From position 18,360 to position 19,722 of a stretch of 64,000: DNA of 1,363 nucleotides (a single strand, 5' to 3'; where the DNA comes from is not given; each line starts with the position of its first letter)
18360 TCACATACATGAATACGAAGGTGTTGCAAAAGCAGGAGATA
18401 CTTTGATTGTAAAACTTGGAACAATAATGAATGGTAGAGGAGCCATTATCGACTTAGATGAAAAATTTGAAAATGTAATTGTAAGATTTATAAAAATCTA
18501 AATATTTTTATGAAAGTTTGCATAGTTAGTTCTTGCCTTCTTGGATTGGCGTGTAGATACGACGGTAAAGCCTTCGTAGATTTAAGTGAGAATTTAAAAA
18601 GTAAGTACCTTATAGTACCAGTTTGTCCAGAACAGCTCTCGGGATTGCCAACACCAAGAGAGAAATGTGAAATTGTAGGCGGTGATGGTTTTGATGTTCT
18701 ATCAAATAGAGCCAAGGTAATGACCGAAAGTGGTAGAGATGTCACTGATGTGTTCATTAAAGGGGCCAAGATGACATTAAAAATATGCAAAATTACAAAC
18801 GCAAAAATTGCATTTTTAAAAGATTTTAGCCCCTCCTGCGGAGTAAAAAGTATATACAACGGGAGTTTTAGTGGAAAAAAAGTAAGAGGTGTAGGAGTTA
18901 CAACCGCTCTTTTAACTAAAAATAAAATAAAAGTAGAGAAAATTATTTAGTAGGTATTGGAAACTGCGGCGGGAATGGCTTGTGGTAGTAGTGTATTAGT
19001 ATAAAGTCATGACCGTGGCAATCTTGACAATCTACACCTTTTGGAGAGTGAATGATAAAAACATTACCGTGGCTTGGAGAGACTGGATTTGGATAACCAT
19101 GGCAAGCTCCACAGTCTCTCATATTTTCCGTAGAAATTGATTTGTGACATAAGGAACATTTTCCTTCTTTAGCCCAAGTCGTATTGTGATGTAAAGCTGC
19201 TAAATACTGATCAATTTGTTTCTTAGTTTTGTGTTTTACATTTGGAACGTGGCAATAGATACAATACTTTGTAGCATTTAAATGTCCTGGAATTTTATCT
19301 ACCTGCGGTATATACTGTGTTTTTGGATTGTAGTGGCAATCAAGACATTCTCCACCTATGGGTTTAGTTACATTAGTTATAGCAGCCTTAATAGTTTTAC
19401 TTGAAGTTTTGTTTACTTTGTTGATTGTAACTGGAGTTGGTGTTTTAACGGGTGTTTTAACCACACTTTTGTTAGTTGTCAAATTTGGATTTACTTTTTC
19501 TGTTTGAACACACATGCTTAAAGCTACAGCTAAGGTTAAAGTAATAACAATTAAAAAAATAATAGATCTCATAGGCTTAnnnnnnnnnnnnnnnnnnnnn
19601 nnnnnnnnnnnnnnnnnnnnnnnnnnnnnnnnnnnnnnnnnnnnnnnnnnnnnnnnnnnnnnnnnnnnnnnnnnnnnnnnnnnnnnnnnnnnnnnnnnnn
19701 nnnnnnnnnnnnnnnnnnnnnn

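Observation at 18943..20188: Tandem paralogous pentaheme c-type cytochromes, one with a lipobox and Thr/Pro linker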

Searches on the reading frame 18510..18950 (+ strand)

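Call 3: search_protein_families(library=pfam, proteins=[window:18510-18950:+], max_evalue=1)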
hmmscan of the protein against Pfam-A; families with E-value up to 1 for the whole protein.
window:18510-18950:+ (146 aa): 1 family
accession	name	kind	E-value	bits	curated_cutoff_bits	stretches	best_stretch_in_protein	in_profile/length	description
PF04463.17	2-thiour_desulf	-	5e-41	140.5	34.7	1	5-142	2-136/141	2-thiouracil desulfurase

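Call 4: search_protein_families(library=ncbifam, proteins=[window:18510-18950:+], max_evalue=1)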
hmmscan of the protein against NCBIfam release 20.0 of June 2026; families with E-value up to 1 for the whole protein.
window:18510-18950:+ (146 aa): 0 families

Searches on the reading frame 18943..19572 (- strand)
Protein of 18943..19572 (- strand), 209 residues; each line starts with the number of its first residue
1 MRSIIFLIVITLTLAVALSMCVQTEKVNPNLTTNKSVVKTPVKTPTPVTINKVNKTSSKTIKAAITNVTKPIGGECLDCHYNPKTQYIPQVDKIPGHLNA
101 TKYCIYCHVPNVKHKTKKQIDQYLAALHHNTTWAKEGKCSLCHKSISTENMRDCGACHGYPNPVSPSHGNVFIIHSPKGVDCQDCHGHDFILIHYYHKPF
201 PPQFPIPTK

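Call 3: search_protein_families(library=pfam, proteins=[window:18943-19572:-], max_evalue=1)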
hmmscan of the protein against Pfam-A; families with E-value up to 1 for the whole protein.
window:18943-19572:- (209 aa): 6 families
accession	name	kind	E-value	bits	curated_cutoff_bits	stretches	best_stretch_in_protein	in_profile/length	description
PF14522.11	Cytochrome_C7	-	2.2e-06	27.8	24.8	2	72-144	12-67/67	Cytochrome c7 and related cytochrome c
PF02085.21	Cytochrom_CIII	-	9.7e-06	26.3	22.9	2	120-187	16-83/101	Class III cytochrome C family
PF14537.11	Cytochrom_c3_2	-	0.00024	21.9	25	1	73-158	6-78/79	Cytochrome c3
PF07249.18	Cerato-platanin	-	0.11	13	24.4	1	63-103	49-89/119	Cerato-platanin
PF11337.13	DUF3139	-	0.18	12.8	27.3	0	104-131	22-50/83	Protein of unknown function (DUF3139)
PF24736.1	DUF7687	-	0.18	11.9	26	0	111-142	126-156/187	Domain of unknown function (DUF7687)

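Call 4: search_protein_families(library=ncbifam, proteins=[window:18943-19572:-], max_evalue=1)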
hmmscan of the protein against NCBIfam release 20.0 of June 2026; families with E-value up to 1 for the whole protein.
window:18943-19572:- (209 aa): 1 family
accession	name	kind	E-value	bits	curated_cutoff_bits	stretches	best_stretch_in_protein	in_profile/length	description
NF005128.0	PRK06567.1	equivalog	0.14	9.9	1072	1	94-154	220-280/1031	putative bifunctional glutamate synthase subunit beta/2-polyprenylphenol hydroxylase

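Call 32: search_solved_structures(query=window:18943-19572:-, max_evalue=10, show_alignments=2)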
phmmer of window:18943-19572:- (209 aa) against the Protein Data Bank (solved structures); distinct sequences matched with E-value up to 10: 3.
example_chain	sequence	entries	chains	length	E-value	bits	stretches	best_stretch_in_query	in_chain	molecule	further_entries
9v1i_lN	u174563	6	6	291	0.16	15.1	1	51-138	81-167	60S ribosomal protein L13, putative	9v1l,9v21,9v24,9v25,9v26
8bcx_A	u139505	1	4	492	2.5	11.2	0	55-83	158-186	Nitrite reductase (cytochrome; ammonia-forming)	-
6lod_A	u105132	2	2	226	2.8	11.1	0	104-195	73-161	MULTIHEME_CYTC domain-containing protein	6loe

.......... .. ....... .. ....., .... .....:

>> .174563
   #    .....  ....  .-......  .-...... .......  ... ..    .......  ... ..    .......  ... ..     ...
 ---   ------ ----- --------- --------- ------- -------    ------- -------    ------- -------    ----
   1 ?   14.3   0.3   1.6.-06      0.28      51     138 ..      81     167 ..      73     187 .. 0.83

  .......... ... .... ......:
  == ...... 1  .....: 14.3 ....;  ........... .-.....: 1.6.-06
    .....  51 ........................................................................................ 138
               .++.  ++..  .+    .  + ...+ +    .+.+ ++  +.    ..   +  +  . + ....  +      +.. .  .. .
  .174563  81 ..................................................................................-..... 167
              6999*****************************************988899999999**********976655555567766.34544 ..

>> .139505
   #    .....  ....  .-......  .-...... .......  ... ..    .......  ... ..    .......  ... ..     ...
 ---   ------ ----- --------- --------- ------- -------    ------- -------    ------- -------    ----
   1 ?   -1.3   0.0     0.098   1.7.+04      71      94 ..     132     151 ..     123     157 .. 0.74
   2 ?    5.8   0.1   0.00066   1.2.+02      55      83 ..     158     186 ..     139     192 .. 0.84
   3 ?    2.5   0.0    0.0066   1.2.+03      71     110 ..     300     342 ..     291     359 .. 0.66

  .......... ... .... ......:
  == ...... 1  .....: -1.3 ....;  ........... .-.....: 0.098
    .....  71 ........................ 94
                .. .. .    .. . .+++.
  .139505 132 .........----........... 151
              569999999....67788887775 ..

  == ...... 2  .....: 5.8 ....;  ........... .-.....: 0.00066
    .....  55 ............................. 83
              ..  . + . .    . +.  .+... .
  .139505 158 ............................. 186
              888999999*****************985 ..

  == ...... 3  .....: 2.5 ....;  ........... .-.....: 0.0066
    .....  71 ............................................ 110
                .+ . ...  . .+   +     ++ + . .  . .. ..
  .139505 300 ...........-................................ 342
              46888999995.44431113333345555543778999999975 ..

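Call 37: find_homologous_proteins(query=window:18943-19572:-)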
Query window:18943-19572:- (209 aa): 15 proteins with E <= 0.001 among 46 candidates.
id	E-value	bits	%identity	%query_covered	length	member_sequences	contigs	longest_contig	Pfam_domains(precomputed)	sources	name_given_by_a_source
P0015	8.1e-141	485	100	100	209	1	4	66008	PF02085.22,PF14522.12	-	-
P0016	6.9e-104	365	76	100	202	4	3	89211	-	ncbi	-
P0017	4.1e-96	339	70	94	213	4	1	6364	-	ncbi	-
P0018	6.9e-96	338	73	100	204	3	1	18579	-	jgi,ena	-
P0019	2.1e-94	334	73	99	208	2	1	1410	-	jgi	-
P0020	4.0e-94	333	68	100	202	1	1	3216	PF02085.22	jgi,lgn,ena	-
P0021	5.0e-93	329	71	99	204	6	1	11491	-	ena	-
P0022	1.4e-90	321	73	86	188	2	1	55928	-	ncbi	-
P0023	3.2e-90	320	69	99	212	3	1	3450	-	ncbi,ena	-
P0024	1.2e-51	194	60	67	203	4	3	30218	-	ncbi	-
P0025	5.1e-47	179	38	93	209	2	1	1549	PF27998.1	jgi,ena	-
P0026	6.1e-47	178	41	93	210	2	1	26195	PF27998.1,PF14522.12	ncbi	-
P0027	2.7e-46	176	47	100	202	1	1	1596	PF14537.12,PF27998.1,PF14522.12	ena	-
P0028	2.9e-45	173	43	100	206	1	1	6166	PF14537.12,PF14522.12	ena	-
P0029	5.3e-45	172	55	67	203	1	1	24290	PF14537.12,PF27998.1,PF14522.12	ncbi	-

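Call 40: search_protein_families(library=pfam, proteins=[P0026, P0027, P0029], max_evalue=0.01)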
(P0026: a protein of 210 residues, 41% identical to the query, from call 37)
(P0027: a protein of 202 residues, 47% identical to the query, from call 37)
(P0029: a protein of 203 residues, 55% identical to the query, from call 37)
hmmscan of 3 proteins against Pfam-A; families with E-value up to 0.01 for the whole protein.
P0026 (210 aa): 3 families
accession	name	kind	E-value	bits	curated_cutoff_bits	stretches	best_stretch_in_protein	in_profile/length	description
PF14522.11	Cytochrome_C7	-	1.3e-05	25.3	24.8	0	95-159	6-67/67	Cytochrome c7 and related cytochrome c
PF02085.21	Cytochrom_CIII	-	0.00038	21.2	22.9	0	121-180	17-84/101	Class III cytochrome C family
PF14537.11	Cytochrom_c3_2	-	0.0005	20.9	25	1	73-159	7-79/79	Cytochrome c3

P0027 (202 aa): 2 families
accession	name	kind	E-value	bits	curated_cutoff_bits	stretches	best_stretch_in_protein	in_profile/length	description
PF14522.11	Cytochrome_C7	-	1.1e-05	25.6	24.8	1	85-152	2-67/67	Cytochrome c7 and related cytochrome c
PF14537.11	Cytochrom_c3_2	-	2.5e-05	25.1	25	1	95-152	26-79/79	Cytochrome c3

P0029 (203 aa): 4 families
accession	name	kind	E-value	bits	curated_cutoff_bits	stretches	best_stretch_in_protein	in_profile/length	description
PF14522.11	Cytochrome_C7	-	7.5e-06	26.1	24.8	1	66-139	12-67/67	Cytochrome c7 and related cytochrome c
PF14537.11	Cytochrom_c3_2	-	1.1e-05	26.2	25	1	69-153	8-79/79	Cytochrome c3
PF09699.15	Paired_CXXCH_1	-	0.00012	22.1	20.6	1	67-104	6-37/41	Doubled CXXCH motif (Paired_CXXCH_1)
PF22113.1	Mtrc-MtrF_II-IV_dom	-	0.00016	21.7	30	1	57-141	71-166/176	Outer membrane cytochrome MtrC/MtrF-like, domains II/IV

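Call 54: predict_structure(alignment_id=A2)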
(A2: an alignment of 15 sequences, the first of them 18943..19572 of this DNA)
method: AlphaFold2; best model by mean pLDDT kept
length: 209 residues; sequences in the alignment: 15
mean_pLDDT: 47.0   pTM: 0.37
mean pLDDT of the five models: 47.0, 47.0, 46.3, 46.3, 43.1
residues with pLDDT >= 90: 0; 70-90: 16; 50-70: 49; < 50: 144
segments of 3 or more residues with pLDDT < 50: 22-101, 138-146, 148-185, 187-189, 191-195
pLDDT, mean of each block of 10 residues (from residue 1): 74 64 41 37 40 30 28 34 42 45 55 70 65 52 46 41 35 40 48 48 50
secondary structure, 60 per line:
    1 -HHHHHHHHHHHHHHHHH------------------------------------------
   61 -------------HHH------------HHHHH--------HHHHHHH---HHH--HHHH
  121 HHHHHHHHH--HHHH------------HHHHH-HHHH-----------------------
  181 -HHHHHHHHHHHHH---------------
elements in order: H2-18 H89-93 H102-108 H117-129 H132-135 H148-152 H154-157 H182-194

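Call 69: search_solved_structures(query=A2, max_evalue=1, show_alignments=2)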
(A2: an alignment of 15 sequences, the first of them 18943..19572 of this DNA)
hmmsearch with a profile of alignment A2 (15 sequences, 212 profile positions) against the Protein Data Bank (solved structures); distinct sequences matched with E-value up to 1: 3.
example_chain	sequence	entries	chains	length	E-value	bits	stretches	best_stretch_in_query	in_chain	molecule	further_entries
6lod_A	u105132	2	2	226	0.62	13.1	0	97-197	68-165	MULTIHEME_CYTC domain-containing protein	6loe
1gyo_A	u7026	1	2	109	0.64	13.1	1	133-185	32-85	CYTOCHROME C3, A DIMERIC CLASS III C-TYPE CYTOCHROME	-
9bct_I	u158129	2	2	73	0.72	12.9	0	126-154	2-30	Transcription elongation factor Spt4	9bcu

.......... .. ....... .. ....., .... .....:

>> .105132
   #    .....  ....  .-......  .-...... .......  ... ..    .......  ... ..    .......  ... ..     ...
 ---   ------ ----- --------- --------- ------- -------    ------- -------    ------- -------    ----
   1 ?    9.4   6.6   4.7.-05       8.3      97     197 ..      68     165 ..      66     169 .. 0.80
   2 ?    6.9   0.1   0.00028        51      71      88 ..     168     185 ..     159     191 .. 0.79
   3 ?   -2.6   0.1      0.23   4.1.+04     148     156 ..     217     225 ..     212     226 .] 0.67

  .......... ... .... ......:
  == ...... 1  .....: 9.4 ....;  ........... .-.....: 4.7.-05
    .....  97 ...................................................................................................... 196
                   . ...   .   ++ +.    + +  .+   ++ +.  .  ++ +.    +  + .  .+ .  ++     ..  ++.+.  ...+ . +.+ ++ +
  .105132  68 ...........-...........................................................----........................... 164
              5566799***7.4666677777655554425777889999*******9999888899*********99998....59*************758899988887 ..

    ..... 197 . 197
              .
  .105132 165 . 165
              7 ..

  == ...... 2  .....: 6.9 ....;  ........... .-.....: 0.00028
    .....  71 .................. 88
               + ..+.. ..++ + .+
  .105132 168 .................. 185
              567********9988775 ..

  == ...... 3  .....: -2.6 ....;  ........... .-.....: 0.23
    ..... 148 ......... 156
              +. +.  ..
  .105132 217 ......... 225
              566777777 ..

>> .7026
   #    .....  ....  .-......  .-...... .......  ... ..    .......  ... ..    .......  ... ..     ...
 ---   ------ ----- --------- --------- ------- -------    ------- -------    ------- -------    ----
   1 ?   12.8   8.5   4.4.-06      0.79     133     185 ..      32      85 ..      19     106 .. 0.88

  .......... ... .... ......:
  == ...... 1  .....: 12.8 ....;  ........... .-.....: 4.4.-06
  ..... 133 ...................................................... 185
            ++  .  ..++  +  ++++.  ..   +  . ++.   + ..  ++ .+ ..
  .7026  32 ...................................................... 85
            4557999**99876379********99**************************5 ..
